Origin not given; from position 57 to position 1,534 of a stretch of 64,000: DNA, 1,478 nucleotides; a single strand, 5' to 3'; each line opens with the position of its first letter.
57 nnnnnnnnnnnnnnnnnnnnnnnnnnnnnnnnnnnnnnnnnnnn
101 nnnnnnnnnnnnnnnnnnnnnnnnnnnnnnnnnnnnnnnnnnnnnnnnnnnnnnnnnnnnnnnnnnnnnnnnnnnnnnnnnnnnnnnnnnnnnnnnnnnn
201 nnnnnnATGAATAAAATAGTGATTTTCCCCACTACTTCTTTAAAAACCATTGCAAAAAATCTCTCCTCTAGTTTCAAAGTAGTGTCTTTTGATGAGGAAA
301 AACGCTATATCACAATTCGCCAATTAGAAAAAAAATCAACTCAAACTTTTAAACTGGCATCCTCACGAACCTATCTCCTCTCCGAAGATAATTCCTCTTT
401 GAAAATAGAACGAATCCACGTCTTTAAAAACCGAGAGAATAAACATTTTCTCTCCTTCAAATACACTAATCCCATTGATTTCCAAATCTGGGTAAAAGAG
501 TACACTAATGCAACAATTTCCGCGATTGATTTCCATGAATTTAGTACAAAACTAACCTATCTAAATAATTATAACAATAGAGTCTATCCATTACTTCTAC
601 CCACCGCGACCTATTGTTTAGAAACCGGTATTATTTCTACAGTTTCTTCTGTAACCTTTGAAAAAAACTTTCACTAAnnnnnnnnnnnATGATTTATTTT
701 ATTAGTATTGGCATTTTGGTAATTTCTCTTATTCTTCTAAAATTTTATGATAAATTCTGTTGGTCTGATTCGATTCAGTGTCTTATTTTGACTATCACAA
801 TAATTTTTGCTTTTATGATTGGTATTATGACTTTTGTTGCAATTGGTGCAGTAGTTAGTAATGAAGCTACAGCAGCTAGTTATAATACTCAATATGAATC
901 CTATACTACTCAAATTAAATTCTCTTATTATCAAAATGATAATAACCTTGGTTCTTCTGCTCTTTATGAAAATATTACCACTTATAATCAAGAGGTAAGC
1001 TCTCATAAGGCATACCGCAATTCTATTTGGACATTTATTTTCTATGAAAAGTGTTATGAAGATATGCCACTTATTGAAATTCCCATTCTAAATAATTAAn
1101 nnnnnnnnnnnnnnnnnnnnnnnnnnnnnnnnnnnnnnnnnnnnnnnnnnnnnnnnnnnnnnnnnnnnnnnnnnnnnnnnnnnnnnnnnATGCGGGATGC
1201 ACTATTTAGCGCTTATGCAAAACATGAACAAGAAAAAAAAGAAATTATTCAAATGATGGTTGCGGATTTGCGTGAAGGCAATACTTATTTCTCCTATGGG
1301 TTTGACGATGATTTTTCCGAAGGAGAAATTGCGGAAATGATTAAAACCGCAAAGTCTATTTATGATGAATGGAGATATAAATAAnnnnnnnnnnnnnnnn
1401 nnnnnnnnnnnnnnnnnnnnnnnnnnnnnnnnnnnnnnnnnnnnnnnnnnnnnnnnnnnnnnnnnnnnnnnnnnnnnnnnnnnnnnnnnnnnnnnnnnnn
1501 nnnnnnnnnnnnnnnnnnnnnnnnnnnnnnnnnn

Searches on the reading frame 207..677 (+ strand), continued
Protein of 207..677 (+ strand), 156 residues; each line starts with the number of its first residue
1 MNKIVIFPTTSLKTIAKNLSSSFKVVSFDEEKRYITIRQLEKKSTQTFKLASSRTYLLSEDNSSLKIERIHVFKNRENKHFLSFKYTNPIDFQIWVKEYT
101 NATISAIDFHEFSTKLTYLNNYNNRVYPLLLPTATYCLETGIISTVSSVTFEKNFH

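Call 100: fold_search(model_id=the predicted structure, library=viral)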
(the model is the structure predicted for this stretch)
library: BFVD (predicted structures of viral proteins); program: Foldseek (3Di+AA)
matches with E <= 10: 975; with E <= 0.001: 0
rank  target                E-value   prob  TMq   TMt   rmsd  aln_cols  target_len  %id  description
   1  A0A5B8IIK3            7.7e-02  0.38  0.18  0.20  12.4       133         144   12  Uncharacterized protein [Mimiviridae sp. ChoanoV1]
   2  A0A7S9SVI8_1          8.6e-02  0.57  0.24  0.05  11.3       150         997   13  (no name in the UniProt tables at hand)
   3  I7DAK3                9.1e-02  0.33  0.21  0.13  13.6       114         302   12  Uncharacterized protein [Pseudomonas phage PA7]
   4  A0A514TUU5            9.1e-02  0.23  0.24  0.21  10.9       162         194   11  Uncharacterized protein [Aeromonas phage PS1]
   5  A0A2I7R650            1.0e-01  0.60  0.22  0.10  12.0       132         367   13  (no name in the UniProt tables at hand)
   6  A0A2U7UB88            1.1e-01  0.15  0.16  0.20  17.3       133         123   10  Uncharacterized protein [Pandoravirus neocaledonia]
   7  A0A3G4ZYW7            1.4e-01  0.20  0.20  0.10  14.4       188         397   10  Uncharacterized protein [Faunusvirus sp.]
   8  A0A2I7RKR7            1.5e-01  0.69  0.25  0.11  14.5       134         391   11  (no name in the UniProt tables at hand)
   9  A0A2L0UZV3            1.6e-01  0.51  0.26  0.32   7.1        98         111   12  Uncharacterized protein [Agrobacterium phage Atu_ph07]
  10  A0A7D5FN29            1.6e-01  0.20  0.18  0.05  14.6       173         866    8  Tail tubular protein B [Escherichia virus LS2]
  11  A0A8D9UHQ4            1.8e-01  0.16  0.21  0.13  18.4       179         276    7  Cysteine-rich protein [Bacteriophage sp.]
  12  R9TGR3                2.0e-01  0.12  0.16  0.11  13.9       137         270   12  CYTH domain-containing protein [Vibrio phage nt-1]
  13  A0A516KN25            2.1e-01  0.38  0.25  0.14  15.6       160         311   12  DUF2726 domain-containing protein [Bacillus phage vB_BmeM-Goe8]
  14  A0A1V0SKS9            2.1e-01  0.38  0.23  0.09  19.4       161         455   10  Uncharacterized protein [Klosneuvirus KNV1]
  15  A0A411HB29            2.3e-01  0.13  0.23  0.06  18.3       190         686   13  Vp91 [Homarus gammarus nudivirus]
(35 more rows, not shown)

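Call 103: search_protein_representatives(alignment_id=A1)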
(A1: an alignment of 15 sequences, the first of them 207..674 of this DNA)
Query: 15 sequences, 163 profile positions. Proteins with E-value up to 0.001 (for the whole library): 5; up to 1e-10: 4; up to 1e-30: 1. The best 5 are listed.
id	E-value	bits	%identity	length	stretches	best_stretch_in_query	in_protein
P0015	2.9e-79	280.8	-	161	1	1-163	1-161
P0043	1.2e-17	80.5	-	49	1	1-47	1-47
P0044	2.2e-12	63.4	-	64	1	1-55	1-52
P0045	1.3e-11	60.9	-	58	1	1-71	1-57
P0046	2.3e-08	50.3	-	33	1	1-30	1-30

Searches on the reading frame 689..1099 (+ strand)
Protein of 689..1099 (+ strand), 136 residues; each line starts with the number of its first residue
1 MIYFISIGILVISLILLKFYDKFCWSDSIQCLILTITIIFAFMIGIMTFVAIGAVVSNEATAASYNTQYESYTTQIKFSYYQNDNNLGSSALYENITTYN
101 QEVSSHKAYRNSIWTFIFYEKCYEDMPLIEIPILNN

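Call 11: search_protein_families(library=phrogs, proteins=[window:689-1099:+])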
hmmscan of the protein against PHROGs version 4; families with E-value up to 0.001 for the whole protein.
window:689-1099:+ (136 aa): 1 family
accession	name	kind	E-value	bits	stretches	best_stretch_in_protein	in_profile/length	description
phrog_14705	-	moron, auxiliary metabolic gene and host takeover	0.00086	20.6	1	35-111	30-105/125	membrane protein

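Call 12: search_protein_families(library=pfam, proteins=[window:689-1099:+])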
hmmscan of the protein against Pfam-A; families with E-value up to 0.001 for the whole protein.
window:689-1099:+ (136 aa): 0 families

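Call 91: search_protein_families(library=ncbifam, proteins=[window:689-1099:+], max_evalue=0.1)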
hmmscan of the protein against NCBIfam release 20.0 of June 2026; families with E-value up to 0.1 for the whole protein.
window:689-1099:+ (136 aa): 2 families
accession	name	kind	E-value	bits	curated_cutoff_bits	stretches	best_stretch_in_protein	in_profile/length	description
TIGR01842.1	type_I_sec_PrtD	subfamily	0.0033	16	510.15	1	4-80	17-94/544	type I secretion system permease/ATPase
NF050013.1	HpsJ_like_A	equivalog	0.088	12.4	140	0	10-103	50-143/217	HpsJ-like protein, cyanoexosortase A-associated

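Call 92: search_protein_families(library=padloc, proteins=[window:689-1099:+], max_evalue=0.1)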
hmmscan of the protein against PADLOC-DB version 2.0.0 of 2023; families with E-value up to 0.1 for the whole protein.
window:689-1099:+ (136 aa): 0 families

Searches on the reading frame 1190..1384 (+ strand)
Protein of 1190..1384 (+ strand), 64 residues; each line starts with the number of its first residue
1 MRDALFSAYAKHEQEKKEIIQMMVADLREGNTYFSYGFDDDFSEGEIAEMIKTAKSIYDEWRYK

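Call 91: search_protein_families(library=ncbifam, proteins=[window:1190-1384:+], max_evalue=0.1)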
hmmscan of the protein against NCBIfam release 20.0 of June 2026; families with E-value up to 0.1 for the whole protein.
window:1190-1384:+ (64 aa): 5 families
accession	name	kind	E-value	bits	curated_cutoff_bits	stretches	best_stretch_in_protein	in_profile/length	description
NF001069.0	PRK00118.1-5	equivalog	0.017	15.4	194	1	31-60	24-54/110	putative DNA-binding protein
NF001070.0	PRK00118.1-6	equivalog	0.042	14.1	117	1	31-60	24-54/110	putative DNA-binding protein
NF001072.0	PRK00118.2-2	equivalog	0.043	14.2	97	0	36-59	28-52/111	putative DNA-binding protein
NF001068.0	PRK00118.1-4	equivalog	0.052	14.1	125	0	31-61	25-56/113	putative DNA-binding protein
NF001813.0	PRK00549.1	equivalog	0.066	12.2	379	1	7-55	223-271/414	competence/damage-inducible protein A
